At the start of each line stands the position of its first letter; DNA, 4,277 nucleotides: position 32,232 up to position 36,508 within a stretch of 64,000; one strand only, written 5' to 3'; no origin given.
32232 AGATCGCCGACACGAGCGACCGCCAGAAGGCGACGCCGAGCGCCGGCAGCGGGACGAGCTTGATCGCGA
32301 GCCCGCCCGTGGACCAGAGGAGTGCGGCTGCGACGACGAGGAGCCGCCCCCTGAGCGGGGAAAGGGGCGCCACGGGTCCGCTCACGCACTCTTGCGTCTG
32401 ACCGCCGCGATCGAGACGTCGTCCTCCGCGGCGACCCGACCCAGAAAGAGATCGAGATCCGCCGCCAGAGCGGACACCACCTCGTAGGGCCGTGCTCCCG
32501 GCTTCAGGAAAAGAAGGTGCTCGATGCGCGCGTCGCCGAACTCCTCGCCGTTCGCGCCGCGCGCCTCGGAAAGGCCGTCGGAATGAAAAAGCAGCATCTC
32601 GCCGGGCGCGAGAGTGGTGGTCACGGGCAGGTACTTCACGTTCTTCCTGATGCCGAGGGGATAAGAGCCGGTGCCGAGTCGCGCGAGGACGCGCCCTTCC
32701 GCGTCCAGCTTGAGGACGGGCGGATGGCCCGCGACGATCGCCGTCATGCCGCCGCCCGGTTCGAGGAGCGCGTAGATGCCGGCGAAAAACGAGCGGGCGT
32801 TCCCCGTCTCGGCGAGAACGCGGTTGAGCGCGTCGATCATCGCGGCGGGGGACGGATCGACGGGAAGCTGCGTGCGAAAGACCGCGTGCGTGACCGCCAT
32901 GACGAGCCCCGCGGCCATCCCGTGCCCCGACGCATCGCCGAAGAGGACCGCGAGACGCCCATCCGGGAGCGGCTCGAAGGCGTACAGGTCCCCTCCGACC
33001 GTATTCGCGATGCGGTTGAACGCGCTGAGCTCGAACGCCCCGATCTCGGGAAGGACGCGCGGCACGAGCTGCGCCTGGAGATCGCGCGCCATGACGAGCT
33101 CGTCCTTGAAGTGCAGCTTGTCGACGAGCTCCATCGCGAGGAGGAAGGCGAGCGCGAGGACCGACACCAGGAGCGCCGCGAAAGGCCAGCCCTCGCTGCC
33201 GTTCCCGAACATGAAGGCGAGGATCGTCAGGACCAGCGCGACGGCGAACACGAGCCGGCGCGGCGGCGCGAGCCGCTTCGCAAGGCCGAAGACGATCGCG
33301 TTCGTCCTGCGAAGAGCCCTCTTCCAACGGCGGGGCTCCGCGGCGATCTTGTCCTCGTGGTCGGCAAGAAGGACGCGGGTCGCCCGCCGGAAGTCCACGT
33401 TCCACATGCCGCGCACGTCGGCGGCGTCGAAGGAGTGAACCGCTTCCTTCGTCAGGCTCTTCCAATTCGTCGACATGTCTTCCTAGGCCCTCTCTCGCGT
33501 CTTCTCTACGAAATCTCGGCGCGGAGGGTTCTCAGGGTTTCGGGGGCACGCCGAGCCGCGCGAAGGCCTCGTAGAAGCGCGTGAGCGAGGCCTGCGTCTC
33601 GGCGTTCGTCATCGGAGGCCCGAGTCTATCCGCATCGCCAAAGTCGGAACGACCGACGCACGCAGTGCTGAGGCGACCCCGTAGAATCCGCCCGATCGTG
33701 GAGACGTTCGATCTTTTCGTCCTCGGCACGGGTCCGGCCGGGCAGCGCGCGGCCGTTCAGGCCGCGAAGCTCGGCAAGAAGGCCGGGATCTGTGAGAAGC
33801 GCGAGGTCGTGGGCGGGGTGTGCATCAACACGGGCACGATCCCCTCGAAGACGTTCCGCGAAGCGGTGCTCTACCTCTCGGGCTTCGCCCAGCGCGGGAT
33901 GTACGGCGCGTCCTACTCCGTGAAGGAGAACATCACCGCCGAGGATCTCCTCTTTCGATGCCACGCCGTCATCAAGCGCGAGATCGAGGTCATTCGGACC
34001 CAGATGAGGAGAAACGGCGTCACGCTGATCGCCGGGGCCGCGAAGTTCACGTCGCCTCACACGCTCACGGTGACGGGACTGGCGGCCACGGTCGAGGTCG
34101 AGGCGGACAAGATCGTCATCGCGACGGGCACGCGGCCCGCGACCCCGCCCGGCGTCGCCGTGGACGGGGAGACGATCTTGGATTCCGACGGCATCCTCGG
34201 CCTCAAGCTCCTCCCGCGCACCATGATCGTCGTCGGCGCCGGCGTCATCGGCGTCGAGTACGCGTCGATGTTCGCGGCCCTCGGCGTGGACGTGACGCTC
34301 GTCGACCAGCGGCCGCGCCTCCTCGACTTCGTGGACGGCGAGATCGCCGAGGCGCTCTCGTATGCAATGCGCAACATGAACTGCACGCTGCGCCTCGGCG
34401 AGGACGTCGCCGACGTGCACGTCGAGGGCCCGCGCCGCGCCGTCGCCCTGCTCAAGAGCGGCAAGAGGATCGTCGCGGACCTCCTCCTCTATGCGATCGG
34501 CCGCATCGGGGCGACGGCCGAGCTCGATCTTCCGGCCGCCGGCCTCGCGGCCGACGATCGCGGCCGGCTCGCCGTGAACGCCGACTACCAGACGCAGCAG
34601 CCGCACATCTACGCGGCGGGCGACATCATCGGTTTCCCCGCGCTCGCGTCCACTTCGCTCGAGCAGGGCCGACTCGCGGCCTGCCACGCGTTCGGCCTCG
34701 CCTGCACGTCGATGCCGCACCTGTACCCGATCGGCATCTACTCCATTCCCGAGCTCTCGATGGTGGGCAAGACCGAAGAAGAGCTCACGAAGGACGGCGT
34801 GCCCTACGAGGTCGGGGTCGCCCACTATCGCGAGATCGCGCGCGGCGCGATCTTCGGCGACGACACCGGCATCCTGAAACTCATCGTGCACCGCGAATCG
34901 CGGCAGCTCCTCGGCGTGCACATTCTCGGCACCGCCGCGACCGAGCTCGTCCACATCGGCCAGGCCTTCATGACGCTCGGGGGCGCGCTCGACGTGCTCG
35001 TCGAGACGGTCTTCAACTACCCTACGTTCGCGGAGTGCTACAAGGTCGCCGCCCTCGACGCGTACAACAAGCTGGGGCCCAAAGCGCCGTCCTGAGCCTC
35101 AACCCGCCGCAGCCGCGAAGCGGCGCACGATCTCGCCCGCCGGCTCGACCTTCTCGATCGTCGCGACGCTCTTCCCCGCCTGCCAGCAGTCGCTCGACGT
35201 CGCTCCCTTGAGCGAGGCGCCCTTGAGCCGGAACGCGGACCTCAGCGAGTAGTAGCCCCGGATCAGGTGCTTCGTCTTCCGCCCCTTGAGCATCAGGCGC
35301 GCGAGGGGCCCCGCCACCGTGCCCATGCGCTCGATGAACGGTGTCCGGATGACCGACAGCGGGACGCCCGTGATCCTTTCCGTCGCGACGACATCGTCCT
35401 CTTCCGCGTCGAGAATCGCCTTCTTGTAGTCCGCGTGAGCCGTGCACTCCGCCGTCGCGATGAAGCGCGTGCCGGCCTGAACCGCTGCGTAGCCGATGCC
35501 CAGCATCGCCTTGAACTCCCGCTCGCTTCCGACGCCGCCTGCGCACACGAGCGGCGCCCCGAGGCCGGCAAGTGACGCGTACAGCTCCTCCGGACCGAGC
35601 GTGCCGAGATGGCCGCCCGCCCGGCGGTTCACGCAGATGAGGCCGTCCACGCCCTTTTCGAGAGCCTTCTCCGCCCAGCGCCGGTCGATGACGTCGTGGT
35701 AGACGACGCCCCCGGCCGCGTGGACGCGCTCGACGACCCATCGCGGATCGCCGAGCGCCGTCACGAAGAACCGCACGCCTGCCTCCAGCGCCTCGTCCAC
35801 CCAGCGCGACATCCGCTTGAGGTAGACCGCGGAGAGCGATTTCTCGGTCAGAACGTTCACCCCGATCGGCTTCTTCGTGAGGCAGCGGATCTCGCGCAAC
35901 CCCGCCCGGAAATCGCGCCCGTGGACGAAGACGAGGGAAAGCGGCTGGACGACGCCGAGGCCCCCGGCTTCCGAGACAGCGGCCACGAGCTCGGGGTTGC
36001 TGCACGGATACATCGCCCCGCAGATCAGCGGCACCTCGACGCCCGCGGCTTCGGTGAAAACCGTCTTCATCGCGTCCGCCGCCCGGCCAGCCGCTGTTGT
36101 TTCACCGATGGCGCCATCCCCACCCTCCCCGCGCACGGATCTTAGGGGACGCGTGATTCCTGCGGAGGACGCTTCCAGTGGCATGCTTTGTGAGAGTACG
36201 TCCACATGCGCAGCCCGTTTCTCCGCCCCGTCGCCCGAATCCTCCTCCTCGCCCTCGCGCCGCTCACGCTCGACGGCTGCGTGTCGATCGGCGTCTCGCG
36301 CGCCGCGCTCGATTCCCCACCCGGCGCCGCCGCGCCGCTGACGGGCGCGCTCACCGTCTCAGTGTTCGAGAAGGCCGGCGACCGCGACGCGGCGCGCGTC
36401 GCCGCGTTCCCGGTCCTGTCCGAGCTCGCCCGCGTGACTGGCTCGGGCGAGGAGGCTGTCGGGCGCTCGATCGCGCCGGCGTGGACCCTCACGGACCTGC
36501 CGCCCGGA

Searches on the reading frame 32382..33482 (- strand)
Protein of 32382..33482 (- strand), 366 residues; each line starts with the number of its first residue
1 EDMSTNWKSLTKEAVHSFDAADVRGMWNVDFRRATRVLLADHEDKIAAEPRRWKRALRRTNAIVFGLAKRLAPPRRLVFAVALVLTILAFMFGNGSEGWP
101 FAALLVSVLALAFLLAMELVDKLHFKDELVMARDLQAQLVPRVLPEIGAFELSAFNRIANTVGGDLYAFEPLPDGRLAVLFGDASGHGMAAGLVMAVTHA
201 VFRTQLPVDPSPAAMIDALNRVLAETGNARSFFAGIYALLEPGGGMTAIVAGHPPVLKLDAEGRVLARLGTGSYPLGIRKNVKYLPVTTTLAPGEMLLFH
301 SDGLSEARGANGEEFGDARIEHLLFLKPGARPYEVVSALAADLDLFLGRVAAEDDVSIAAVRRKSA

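Call 10: search_protein_families(library=pfam, proteins=[window:32382-33482:-], max_evalue=0.001)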
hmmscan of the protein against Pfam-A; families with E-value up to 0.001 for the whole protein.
window:32382-33482:- (366 aa): 1 family
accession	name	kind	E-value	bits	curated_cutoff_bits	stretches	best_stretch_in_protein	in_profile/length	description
PF07228.17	SpoIIE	-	6.3e-38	131.1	25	1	173-363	1-191/192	Stage II sporulation protein E (SpoIIE)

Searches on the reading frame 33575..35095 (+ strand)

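Call 10: search_protein_families(library=pfam, proteins=[window:33575-35095:+], max_evalue=0.001)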
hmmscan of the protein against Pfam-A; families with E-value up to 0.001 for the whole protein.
window:33575-35095:+ (506 aa): 12 families
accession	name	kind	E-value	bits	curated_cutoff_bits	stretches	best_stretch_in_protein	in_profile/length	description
PF07992.20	Pyr_redox_2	-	6e-57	193.7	26.1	1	45-365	1-291/291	Pyridine nucleotide-disulphide oxidoreductase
PF02852.28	Pyr_redox_dim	-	3.4e-25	88.8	25.3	1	385-492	2-109/110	Pyridine nucleotide-disulphide oxidoreductase, dimerisation domain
PF00070.33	Pyr_redox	-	1.8e-16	60.9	22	1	217-286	2-71/82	Pyridine nucleotide-disulphide oxidoreductase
PF12831.13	FAD_oxidored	-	9.8e-08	32.1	27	1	46-106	1-62/416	FAD dependent oxidoreductase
PF01262.27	AlaDh_PNT_C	-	1.3e-07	31.7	23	1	214-266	28-81/214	Alanine dehydrogenase/PNT, C-terminal domain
PF13738.12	Pyr_redox_3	-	4.1e-07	30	30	1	174-349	122-305/305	Pyridine nucleotide-disulphide oxidoreductase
PF13450.12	NAD_binding_8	-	6.7e-07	29.9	21.9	0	49-84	1-36/68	NAD(P)-binding Rossmann-like domain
PF03486.20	HI0933_like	-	1.2e-06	28.6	50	0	46-81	2-37/244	HI0933-like protein Rossmann domain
PF01134.28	GIDA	-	2e-05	24.3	22.1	0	46-85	1-42/391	Glucose inhibited division protein A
PF02737.24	3HCDH_N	-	2.2e-05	24.9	22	1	218-267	3-52/180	3-hydroxyacyl-CoA dehydrogenase, NAD binding domain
PF13478.12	XdhC_C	-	0.00023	22.1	29.7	0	217-250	1-34/125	XdhC Rossmann domain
PF02826.25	2-Hacid_dh_C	-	0.00029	20.7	25.1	0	207-248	29-70/178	D-isomer specific 2-hydroxyacid dehydrogenase, NAD binding domain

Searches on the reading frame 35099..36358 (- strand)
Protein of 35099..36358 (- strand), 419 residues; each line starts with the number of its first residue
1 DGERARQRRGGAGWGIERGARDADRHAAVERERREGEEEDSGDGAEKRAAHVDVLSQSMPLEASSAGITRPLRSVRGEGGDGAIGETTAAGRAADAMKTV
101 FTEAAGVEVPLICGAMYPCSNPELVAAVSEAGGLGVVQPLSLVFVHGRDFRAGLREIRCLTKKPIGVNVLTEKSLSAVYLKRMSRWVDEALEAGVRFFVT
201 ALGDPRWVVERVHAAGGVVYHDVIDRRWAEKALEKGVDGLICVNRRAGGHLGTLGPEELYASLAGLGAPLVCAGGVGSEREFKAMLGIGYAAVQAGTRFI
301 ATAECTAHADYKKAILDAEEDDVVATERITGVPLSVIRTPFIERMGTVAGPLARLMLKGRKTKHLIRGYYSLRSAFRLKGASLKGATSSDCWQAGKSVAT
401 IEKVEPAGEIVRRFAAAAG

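Call 10: search_protein_families(library=pfam, proteins=[window:35099-36358:-], max_evalue=0.001)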
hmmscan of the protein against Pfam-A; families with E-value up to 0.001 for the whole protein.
window:35099-36358:- (419 aa): 1 family
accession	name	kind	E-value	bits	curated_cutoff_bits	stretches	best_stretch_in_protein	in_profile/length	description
PF03060.21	NMO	-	2.3e-36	126.3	28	1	100-412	3-326/331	Nitronate monooxygenase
